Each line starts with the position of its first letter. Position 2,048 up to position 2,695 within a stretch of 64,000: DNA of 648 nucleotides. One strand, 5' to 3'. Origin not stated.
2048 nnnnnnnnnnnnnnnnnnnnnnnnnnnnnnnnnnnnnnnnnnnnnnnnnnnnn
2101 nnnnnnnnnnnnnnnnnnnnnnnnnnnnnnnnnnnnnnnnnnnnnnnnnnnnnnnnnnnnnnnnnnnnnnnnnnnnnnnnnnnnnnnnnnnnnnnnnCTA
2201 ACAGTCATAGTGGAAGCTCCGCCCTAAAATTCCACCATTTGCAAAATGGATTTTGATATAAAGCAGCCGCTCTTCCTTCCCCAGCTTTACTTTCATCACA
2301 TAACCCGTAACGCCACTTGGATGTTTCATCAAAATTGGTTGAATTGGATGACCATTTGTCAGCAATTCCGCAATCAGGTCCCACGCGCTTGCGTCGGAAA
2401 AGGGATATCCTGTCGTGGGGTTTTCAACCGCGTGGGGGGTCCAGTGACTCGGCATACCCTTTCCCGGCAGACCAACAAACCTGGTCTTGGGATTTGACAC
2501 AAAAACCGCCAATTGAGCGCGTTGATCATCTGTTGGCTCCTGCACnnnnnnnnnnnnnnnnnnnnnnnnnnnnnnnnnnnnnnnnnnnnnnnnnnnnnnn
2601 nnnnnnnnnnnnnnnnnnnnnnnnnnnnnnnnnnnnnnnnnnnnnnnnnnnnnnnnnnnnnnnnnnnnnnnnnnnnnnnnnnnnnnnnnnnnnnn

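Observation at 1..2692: MqsR-like toxin, MqsA-like antitoxin and a KGGVGR ParA-fold ATPase form one translationally coupled operon on a tRNA-Arg island (candidate uncharacterised multi-component system, cut by the window edge)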

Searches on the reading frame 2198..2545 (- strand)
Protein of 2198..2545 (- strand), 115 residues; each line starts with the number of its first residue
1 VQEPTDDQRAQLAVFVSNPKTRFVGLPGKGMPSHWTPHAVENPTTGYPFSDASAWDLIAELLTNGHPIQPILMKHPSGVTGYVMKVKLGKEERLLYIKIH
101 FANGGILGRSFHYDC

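Call 5: search_protein_families(library=pfam, proteins=[window:2198-2545:-], max_evalue=1)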
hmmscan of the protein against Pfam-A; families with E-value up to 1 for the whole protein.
window:2198-2545:- (115 aa): 0 families

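Call 6: search_protein_families(library=ncbifam, proteins=[window:2198-2545:-], max_evalue=1)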
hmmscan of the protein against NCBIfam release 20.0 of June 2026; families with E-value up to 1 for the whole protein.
window:2198-2545:- (115 aa): 0 families

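Call 7: search_protein_families(library=padloc, proteins=[window:2198-2545:-], max_evalue=1)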
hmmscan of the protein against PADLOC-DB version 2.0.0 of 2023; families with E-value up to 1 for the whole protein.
window:2198-2545:- (115 aa): 0 families

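Call 12: find_homologous_proteins(query=window:2198-2545:-, max_evalue=0.001)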
Query window:2198-2545:- (115 aa): 1 proteins with E <= 0.001 among 2 candidates.
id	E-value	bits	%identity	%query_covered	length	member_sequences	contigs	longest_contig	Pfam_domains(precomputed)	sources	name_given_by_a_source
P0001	8.0e-53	196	100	74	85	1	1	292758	-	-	-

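Call 21: search_protein_representatives(protein=window:2198-2545:-)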
Query: 115 residues. Proteins with E-value up to 0.001 (for the whole library): 367; up to 1e-10: 150; up to 1e-30: 0. The best 150 are listed.
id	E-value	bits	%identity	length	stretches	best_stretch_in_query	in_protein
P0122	1.1e-30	122.9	67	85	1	31-114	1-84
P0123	4.3e-23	98.4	42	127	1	9-114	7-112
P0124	5.7e-22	94.8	48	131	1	4-114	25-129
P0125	2.1e-21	92.9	50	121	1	8-114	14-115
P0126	7.1e-21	91.2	45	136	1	3-113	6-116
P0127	1.8e-20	89.9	44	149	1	3-112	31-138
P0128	3.2e-20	89.1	52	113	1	28-114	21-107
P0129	1.0e-19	87.5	44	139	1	28-114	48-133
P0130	1.1e-19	87.4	49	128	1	30-114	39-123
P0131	3.5e-19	85.8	42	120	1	8-114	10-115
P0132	4.4e-19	85.4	45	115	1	5-114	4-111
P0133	1.1e-18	84.2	40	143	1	6-114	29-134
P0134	1.5e-18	83.7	45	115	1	10-114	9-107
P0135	4.6e-18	82.1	42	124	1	8-113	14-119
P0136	4.8e-18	82.1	39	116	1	5-114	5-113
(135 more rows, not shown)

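Call 24: search_solved_structures(query=A3, max_evalue=10, show_alignments=3)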
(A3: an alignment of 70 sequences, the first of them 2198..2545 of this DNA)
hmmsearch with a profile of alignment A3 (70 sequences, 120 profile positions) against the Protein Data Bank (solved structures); distinct sequences matched with E-value up to 10: 1.
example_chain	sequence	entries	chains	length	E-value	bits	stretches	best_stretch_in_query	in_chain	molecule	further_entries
8kea_J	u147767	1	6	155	1.6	11.8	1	22-62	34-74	baseplate gp16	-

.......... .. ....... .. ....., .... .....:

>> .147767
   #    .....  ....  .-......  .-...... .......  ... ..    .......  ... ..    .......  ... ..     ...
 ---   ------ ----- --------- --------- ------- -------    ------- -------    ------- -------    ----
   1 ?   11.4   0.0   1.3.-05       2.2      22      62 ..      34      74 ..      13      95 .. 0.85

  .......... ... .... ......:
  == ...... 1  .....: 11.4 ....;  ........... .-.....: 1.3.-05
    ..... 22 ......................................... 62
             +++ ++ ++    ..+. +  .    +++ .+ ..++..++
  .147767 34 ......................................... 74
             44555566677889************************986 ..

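Call 31: find_related_loci(query=A1, collection=genome_contigs, flank=6000)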
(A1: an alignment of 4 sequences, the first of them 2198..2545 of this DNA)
Query A1 (115 aa) in genome_contigs; peptide patterns used: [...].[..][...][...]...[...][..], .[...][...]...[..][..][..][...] (x = any residue, [..] = any of these).
123 stretches matched a pattern; 74 encode a relative of the query (tblastn E <= 1e-3); 74 distinct loci.
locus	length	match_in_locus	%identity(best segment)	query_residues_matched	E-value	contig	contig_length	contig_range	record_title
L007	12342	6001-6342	43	1-113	1e-27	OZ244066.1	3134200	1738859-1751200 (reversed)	MAG: Paracoccaceae bacterium isolate e57f01f6-04f4-413c-88ba-15e1a8b61a7d genome assembly, chromosome: 1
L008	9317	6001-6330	43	5-113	4e-27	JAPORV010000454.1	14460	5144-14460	MAG: Aestuariivita sp. isolate CAR1_bin_7 NODE_1463_length_14460_cov_24.004, whole genome shotgun sequence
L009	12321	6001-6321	44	6-113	4e-27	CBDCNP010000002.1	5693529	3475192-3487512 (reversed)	MAG: Candidatus Marinacidobacterales bacterium isolate 830f3ca3-a0f5-4ab1-83b9-294b1c63e4d0 genome assembly, contig: con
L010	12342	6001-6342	40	1-113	3e-25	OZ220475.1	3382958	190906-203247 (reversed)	MAG: uncultured Pseudohongiella sp. isolate f20f0f48-b496-4692-aa1b-deba916b6b03 genome assembly, chromosome: 1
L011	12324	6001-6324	42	7-114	1e-24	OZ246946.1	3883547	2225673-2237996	MAG: Vicinamibacteria bacterium isolate 344fb95d-b79c-434c-8e88-824dadf82238 genome assembly, chromosome: 1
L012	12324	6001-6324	39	7-113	1e-24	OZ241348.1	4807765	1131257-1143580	MAG: Candidatus Azotimanducaceae bacterium isolate a9db2f7b-e227-4142-b8f7-1613535697ad genome assembly, chromosome: 1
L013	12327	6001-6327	42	6-113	2e-24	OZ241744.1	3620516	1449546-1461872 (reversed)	MAG: uncultured Candidatus Binatia bacterium isolate 1a802767-3803-4637-ab5b-ce8b9f0f9348 genome assembly, chromosome: 1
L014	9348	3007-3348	40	1-113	2e-24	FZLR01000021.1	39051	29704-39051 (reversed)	Rhodospirillaceae bacterium Spongia_Bin9 genome assembly, contig: NODE_21_length_39051_cov_5.05895, whole genome shotgun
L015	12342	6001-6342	40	1-113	4e-24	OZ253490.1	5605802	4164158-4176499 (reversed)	MAG: Alphaproteobacteria bacterium isolate 903b7664-a1a7-4c44-9fb1-b1fc7b96e1ef genome assembly, chromosome: 1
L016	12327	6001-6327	39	6-113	2e-23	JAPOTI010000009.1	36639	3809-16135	MAG: Rhodobacteraceae bacterium isolate CAR3_bin_1 NODE_389_length_36639_cov_33.1854, whole genome shotgun sequence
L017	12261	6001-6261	45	29-113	4e-23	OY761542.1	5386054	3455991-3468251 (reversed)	MAG: Pseudomonadales bacterium isolate 34428acd-a9d7-44a6-9610-487f5cc12e7b genome assembly, chromosome: 1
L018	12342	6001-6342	39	1-113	3e-23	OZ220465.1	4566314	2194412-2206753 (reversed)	MAG: Alphaproteobacteria bacterium isolate 2e117dc1-b724-48be-a0dc-3928aadd10ea genome assembly, chromosome: 1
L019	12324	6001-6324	40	7-113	5e-23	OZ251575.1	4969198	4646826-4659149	MAG: Spirochaetia bacterium isolate 617b14b6-7821-4a15-9039-de9782a91b86 genome assembly, chromosome: 1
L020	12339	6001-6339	39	1-112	9e-23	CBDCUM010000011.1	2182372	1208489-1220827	MAG: Rhodobacterales bacterium isolate 54aa7a54-9c23-45b2-b241-321a049084e4 genome assembly, contig: contig_11, whole ge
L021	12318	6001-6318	39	9-113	1e-22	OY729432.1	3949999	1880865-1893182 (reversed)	MAG: Candidatus Binatia bacterium isolate b65fbbe8-1638-4b94-9072-1473f084fbf4 genome assembly, chromosome: 1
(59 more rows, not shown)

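Call 33: predict_structure(alignment_id=A3)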
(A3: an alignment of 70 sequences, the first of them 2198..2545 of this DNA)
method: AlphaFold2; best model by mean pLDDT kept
length: 115 residues; sequences in the alignment: 70
mean_pLDDT: 95.8   pTM: 0.88
mean pLDDT of the five models: 95.8, 95.3, 95.2, 94.6, 94.5
residues with pLDDT >= 90: 109; 70-90: 6; 50-70: 0; < 50: 0
segments of 3 or more residues with pLDDT < 50: none
pLDDT, mean of each block of 10 residues (from residue 1): 92 98 93 96 97 98 97 94 96 97 97 93
secondary structure, 60 per line:
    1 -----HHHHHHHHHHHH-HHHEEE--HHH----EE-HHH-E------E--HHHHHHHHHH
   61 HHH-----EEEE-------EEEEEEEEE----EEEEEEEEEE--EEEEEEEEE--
elements in order: H6-17 E22-24 H51-63 E69-72 E80-88 E93-102 E105-113

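Call 36: fold_search(model_id=the predicted structure, library=pdb)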
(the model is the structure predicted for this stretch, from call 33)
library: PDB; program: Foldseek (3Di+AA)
matches with E <= 10: 511; with E <= 0.001: 0
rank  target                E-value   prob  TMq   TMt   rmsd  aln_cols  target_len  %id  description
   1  6w3f_B                3.8e-02  0.30  0.27  0.27  10.6       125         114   14  Rd1NTF2_05_I64F_A80G_T94P_D101K_L106W (released 2020-04-15)
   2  9qzd_C                4.0e-02  0.44  0.31  0.30   9.7       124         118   16  de novo NTF2-like protein (released 2025-10-22)
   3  9qzd_A                4.5e-02  0.47  0.33  0.32   9.4       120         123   17  de novo NTF2-like protein (released 2025-10-22)
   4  6w3f_A                4.8e-02  0.30  0.28  0.28  10.2       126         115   15  Rd1NTF2_05_I64F_A80G_T94P_D101K_L106W (released 2020-04-15)
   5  9r0t_B                6.1e-02  0.38  0.31  0.33   8.6       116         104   17  De novo designed homodimeric NTF2-like protein with a hydrophobic pocket (released 2025-10-22)
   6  9qzd_B                6.1e-02  0.28  0.27  0.26   9.9       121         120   16  de novo NTF2-like protein (released 2025-10-22)
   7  5ts4_C                6.9e-02  0.33  0.27  0.29   7.7        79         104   14  Crystal structure of a de novo designed protein with curved beta-sheet (released 2017-01-25)
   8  5l33                  8.8e-02  0.38  0.34  0.36   7.5       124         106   12  Crystal structure of a de novo designed protein with curved beta-sheet (released 2017-01-25)
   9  6w90                  1.0e-01  0.21  0.28  0.26   9.5       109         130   10  De novo designed NTF2 fold protein NT-9 (released 2020-08-19)
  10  8uqf_B                1.2e-01  0.28  0.26  0.25   8.1        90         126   10  Crystal structure of designed cortisol-binding protein hcy129_mpnn5 (released 2024-11-20)
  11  2gbw_B                1.5e-01  0.16  0.31  0.24  10.1       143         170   11  Crystal Structure of Biphenyl 2,3-Dioxygenase from Sphingomonas yanoikuyae B1 (released 2007-03-20)
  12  2gex_B                1.5e-01  0.15  0.25  0.23  10.4       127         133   11  Crystal structure of SnoaL2 a putative hydroxylase from Streptomyces nogalater (released 2006-07-18)
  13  9r0t_A                1.6e-01  0.23  0.31  0.33   9.2       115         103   16  De novo designed homodimeric NTF2-like protein with a hydrophobic pocket (released 2025-10-22)
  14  9r17                  1.7e-01  0.16  0.27  0.28   9.7       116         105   16  De novo designed homodimeric NTF2-like protein with a hydrophobic pocket (released 2025-10-22)
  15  2ux0_F                1.8e-01  0.16  0.28  0.26   8.3       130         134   15  Structure of the oligomerisation domain of calcium-calmodulin dependent protein kinase II gamma (released 2007-04-10)
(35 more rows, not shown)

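Call 38: search_protein_families(library=pfam, alignment_id=A3, max_evalue=10)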
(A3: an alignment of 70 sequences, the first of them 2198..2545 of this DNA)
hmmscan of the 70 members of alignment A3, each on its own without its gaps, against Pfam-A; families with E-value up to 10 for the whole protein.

A. member 1, window:2198-2545:- (115 aa): 0 families

B. families by the number of members that match (of 70 scanned): 13 families
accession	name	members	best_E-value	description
PF03413.25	PepSY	2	0.055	Peptidase propeptide and YPEB domain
PF02796.21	HTH_7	2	0.15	Helix-turn-helix domain of resolvase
PF23942.1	DUF7277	1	0.026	Domain of unknown function (DUF7277)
PF04319.19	NifZ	1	0.031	NifZ domain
PF07592.17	DDE_Tnp_ISAZ013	1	0.036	Rhodopirellula transposase DDE domain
PF21134.2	T4_UVSX_C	1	0.083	Bacteriophage T4, Recombination and repair protein, C-terminal domain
PF18413.7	Neuraminidase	1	0.12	Neuraminidase-like domain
PF13754.12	Big_3_4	1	0.14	Domain of unknown function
PF14173.11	ComGG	1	0.18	ComG operon protein 7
PF01921.24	tRNA-synt_1f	1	0.18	tRNA synthetases class I (K)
PF08558.16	TRF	1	0.19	Telomere repeat binding factor (TRF)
PF16353.11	LacZ_4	1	0.24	Beta-galactosidase, domain 4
PF20001.5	DUF6428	1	0.33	Family of unknown function (DUF6428)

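Call 45: find_encoding_contigs(protein=P0001, flank=10000, max_places=3)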
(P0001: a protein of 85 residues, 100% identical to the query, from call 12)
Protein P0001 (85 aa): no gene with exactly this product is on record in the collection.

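Call 49: search_dna_similar(query=window:2198-2545:-, collection=plasmids, mode=protein, max_evalue=0.001, max_rows=20)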
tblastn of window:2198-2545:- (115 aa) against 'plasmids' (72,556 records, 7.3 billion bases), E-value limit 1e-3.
Records with a match: 4; places in all: 4; records where one place covers at least 80% of the query: 2.
Best place of each record, by identity: <60% 4.
By first word of the organism name: Rhizobium 3; Massilia 1.
By predicted mobility (MOB-suite, as given by PLSDB): conjugative 3; non-mobilizable 1.
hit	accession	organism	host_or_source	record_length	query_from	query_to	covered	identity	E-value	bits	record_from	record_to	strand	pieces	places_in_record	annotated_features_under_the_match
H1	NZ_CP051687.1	Massilia forsythiae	cell culture,Flower of Forsythia koreana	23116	2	113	97%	33.3%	1e-11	66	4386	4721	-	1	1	none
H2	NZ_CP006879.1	Rhizobium gallicum bv. gallicum R602sp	Phaseolus vulgaris,whole ...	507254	9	112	90%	34.0%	2e-7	55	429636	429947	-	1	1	none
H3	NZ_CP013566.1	Rhizobium phaseoli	Phaseolus vulgaris,Whole ...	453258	31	112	71%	36.1%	9e-11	64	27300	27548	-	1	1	none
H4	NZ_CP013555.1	Rhizobium phaseoli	-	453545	31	112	71%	36.1%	9e-11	64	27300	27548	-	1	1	none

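Call 50: search_dna_similar(query=window:2198-2545:-, collection=phages, mode=protein, max_evalue=0.001, max_rows=20)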
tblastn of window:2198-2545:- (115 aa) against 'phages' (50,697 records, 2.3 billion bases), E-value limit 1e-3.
No match.

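Call 51: get_annotated_region(hit=H1, flank=6000)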
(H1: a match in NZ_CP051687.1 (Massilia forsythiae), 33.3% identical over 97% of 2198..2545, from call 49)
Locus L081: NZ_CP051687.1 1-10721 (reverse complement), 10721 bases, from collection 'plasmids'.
description: Massilia forsythiae strain GN2-R2 plasmid unnamed2, complete sequence
organism: Massilia forsythiae (NCBI taxid 2728020)
taxonomy: Bacteria; Pseudomonadota; Betaproteobacteria; Burkholderiales; Oxalobacteraceae; Massilia; Massilia forsythiae
host: -; source: cell culture,Flower of Forsythia koreana; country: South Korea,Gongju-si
typing (MOB-suite, as given by PLSDB): non-mobilizable
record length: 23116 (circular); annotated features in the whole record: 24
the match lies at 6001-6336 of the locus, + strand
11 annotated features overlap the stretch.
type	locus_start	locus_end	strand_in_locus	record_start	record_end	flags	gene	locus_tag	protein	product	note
CDS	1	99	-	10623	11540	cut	-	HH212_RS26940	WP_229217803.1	tyrosine-type recombinase/integrase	GO:0015074 - DNA integration [Evidence IEA]; GO:0006310 - DNA recombination [Evidence IEA]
CDS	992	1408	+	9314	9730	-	-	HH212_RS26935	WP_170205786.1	hypothetical protein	-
CDS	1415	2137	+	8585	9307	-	-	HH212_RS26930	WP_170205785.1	hypothetical protein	-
CDS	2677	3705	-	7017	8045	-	-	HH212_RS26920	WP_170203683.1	IS5 family transposase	-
CDS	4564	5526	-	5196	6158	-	-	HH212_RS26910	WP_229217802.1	tyrosine-type recombinase/integrase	GO:0015074 - DNA integration [Evidence IEA]; GO:0006310 - DNA recombination [Evidence IEA]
CDS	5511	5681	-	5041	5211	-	-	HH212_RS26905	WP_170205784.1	hypothetical protein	-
CDS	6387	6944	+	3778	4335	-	-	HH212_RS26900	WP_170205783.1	type II TA system antitoxin MqsA family protein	-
CDS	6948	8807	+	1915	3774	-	-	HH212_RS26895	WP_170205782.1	ParA family protein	-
CDS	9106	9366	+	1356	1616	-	-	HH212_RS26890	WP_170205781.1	hypothetical protein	-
CDS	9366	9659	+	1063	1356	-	-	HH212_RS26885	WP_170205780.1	hypothetical protein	-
CDS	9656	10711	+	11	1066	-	-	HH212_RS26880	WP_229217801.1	replication initiator protein A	-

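Call 52: get_annotated_region(hit=H3, flank=6000)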
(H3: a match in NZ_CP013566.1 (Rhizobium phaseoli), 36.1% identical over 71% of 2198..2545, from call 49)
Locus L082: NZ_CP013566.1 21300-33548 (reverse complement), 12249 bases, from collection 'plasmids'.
description: Rhizobium phaseoli strain N831 plasmid pRphaN831c, complete sequence
organism: Rhizobium phaseoli (NCBI taxid 396)
taxonomy: Bacteria; Pseudomonadota; Alphaproteobacteria; Hyphomicrobiales; Rhizobiaceae; Rhizobium; Rhizobium phaseoli
host: -; source: Phaseolus vulgaris,Whole organism,Legume-root nodule,legume-root nodule; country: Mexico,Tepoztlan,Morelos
typing (MOB-suite, as given by PLSDB): conjugative; replicon rep_cluster_287; relaxase MOBQ; mating-pair formation MPF_T
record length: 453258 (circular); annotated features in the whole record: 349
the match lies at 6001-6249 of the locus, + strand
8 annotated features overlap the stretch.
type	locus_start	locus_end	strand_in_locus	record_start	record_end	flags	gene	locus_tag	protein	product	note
CDS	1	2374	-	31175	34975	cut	-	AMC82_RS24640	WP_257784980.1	YCF48-related protein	-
CDS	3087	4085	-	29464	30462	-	-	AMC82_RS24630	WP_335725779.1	S-adenosylmethionine:tRNA ribosyltransferase-isomerase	-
CDS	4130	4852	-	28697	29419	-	-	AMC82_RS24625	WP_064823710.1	SDR family oxidoreductase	-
CDS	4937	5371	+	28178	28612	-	soxR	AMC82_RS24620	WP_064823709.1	redox-sensitive transcriptional activator SoxR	GO:0006355 - regulation of DNA-templated transcription [Evidence IEA]; GO:0006979 - response to oxidative stress ...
CDS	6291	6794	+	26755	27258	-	-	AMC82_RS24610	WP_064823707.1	type II TA system antitoxin MqsA family protein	-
CDS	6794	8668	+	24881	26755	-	-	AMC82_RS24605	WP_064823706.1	ParA family protein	-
CDS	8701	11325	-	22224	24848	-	-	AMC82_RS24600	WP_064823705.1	AAA family ATPase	GO:0006302 - double-strand break repair [Evidence IEA]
CDS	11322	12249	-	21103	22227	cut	-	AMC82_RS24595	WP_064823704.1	DNA repair exonuclease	-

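Call 65: find_related_loci(query=A1, collection=viral_contigs, flank=6000)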
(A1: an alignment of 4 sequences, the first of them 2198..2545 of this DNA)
Query A1 (115 aa) in viral_contigs; peptide patterns used: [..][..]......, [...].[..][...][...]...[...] (x = any residue, [..] = any of these).
5 stretches matched a pattern; 1 encode a relative of the query (tblastn E <= 1e-3); 1 distinct loci.
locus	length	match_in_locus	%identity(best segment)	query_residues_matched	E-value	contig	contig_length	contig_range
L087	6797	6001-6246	35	32-112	3e-15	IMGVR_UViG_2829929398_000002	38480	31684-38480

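Call 72: search_protein_families(library=pfam, alignment_id=A5, max_evalue=0.00001)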
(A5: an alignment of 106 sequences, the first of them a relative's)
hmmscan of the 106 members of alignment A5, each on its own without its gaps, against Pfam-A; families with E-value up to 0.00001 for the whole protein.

A. member 1, L008:4914-5504:+ (197 aa): 4 families
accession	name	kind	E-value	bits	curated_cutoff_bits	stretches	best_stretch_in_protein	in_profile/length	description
PF13662.12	Toprim_4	-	5.5e-23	81.4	25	1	81-167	2-82/85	Toprim domain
PF21175.2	RecR_C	-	3.4e-09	36.4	22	1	172-195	1-24/24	RecR, C-terminal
PF01751.28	Toprim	-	1.9e-07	31.6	23.1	1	82-162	2-86/96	Toprim domain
PF21176.3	RecR_HhH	-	4e-07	30.2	27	1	7-49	1-43/45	RecR, helix-hairpin-helix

B. families by the number of members that match (of 106 scanned): 100 families (the first 25 are shown)
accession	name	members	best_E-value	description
PF00941.27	FAD_binding_5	6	9.3e-57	FAD binding domain in molybdopterin dehydrogenase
PF03450.22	CO_deh_flav_C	6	3.9e-23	CO dehydrogenase flavoprotein C-terminal domain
PF01012.27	ETF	4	3e-43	Electron transfer flavoprotein domain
PF00766.25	ETF_alpha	4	5.8e-35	Electron transfer flavoprotein FAD-binding domain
PF01425.27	Amidase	3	6.4e-98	Amidase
PF00501.34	AMP-binding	3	1.2e-76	AMP-binding enzyme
PF13193.12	AMP-binding_C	3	1.2e-21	AMP-binding enzyme C-terminal domain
PF01244.27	Peptidase_M19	2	5.5e-73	Membrane dipeptidase (Peptidase family M19)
PF02668.22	TauD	2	1.6e-65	Taurine catabolism dioxygenase TauD, TfdA family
PF05496.18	RuvB_N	2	2.5e-65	Holliday junction DNA helicase RuvB P-loop domain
PF00155.27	Aminotran_1_2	2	1.6e-54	Aminotransferase class I and II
PF07690.21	MFS_1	2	6e-47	Major Facilitator Superfamily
PF00441.29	Acyl-CoA_dh_1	2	1.2e-34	Acyl-CoA dehydrogenase, C-terminal domain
PF02771.21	Acyl-CoA_dh_N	2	1.9e-23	Acyl-CoA dehydrogenase, N-terminal domain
PF16289.11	PIN_12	2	1e-21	PIN domain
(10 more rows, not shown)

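Call 73: search_protein_families(library=padloc, alignment_id=A5, max_evalue=0.00001)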
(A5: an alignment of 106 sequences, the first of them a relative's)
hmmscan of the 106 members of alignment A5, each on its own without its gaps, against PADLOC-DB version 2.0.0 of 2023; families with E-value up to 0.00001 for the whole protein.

A. member 1, L008:4914-5504:+ (197 aa): 0 families

B. families by the number of members that match (of 106 scanned): 95 families (the first 25 are shown)
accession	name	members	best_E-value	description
PDLC02379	pAgo_II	2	1.1e-162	Class II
PDLC04097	HerA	1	1.7e-209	-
PDLC03031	MTase_I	1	5.6e-168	Type I methyltransferase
PDLC04079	SIR2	1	2.1e-154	-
PDLC03027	MTase_I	1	2.1e-132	Type I methyltransferase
PDLC03022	MTase_I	1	1.7e-128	Type I methyltransferase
PDLC03038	MTase_I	1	1.2e-116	Type I methyltransferase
PDLC03039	MTase_I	1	2e-113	Type I methyltransferase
PDLC03032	MTase_I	1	1.5e-107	Type I methyltransferase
PDLC03028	MTase_I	1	1.5e-92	Type I methyltransferase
PDLC04790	PDC-S01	1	1.6e-90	-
PDLC03019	MTase_I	1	5.5e-84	Type I methyltransferase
PDLC02436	pAgo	1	9.4e-81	-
PDLC03035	MTase_I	1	6.5e-78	Type I methyltransferase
PDLC03029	MTase_I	1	2.8e-65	Type I methyltransferase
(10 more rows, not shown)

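Call 90: search_protein_families(library=phrogs, proteins=[window:2198-2545:-], max_evalue=0.01)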
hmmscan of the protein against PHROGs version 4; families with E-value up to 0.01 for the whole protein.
window:2198-2545:- (115 aa): 0 families
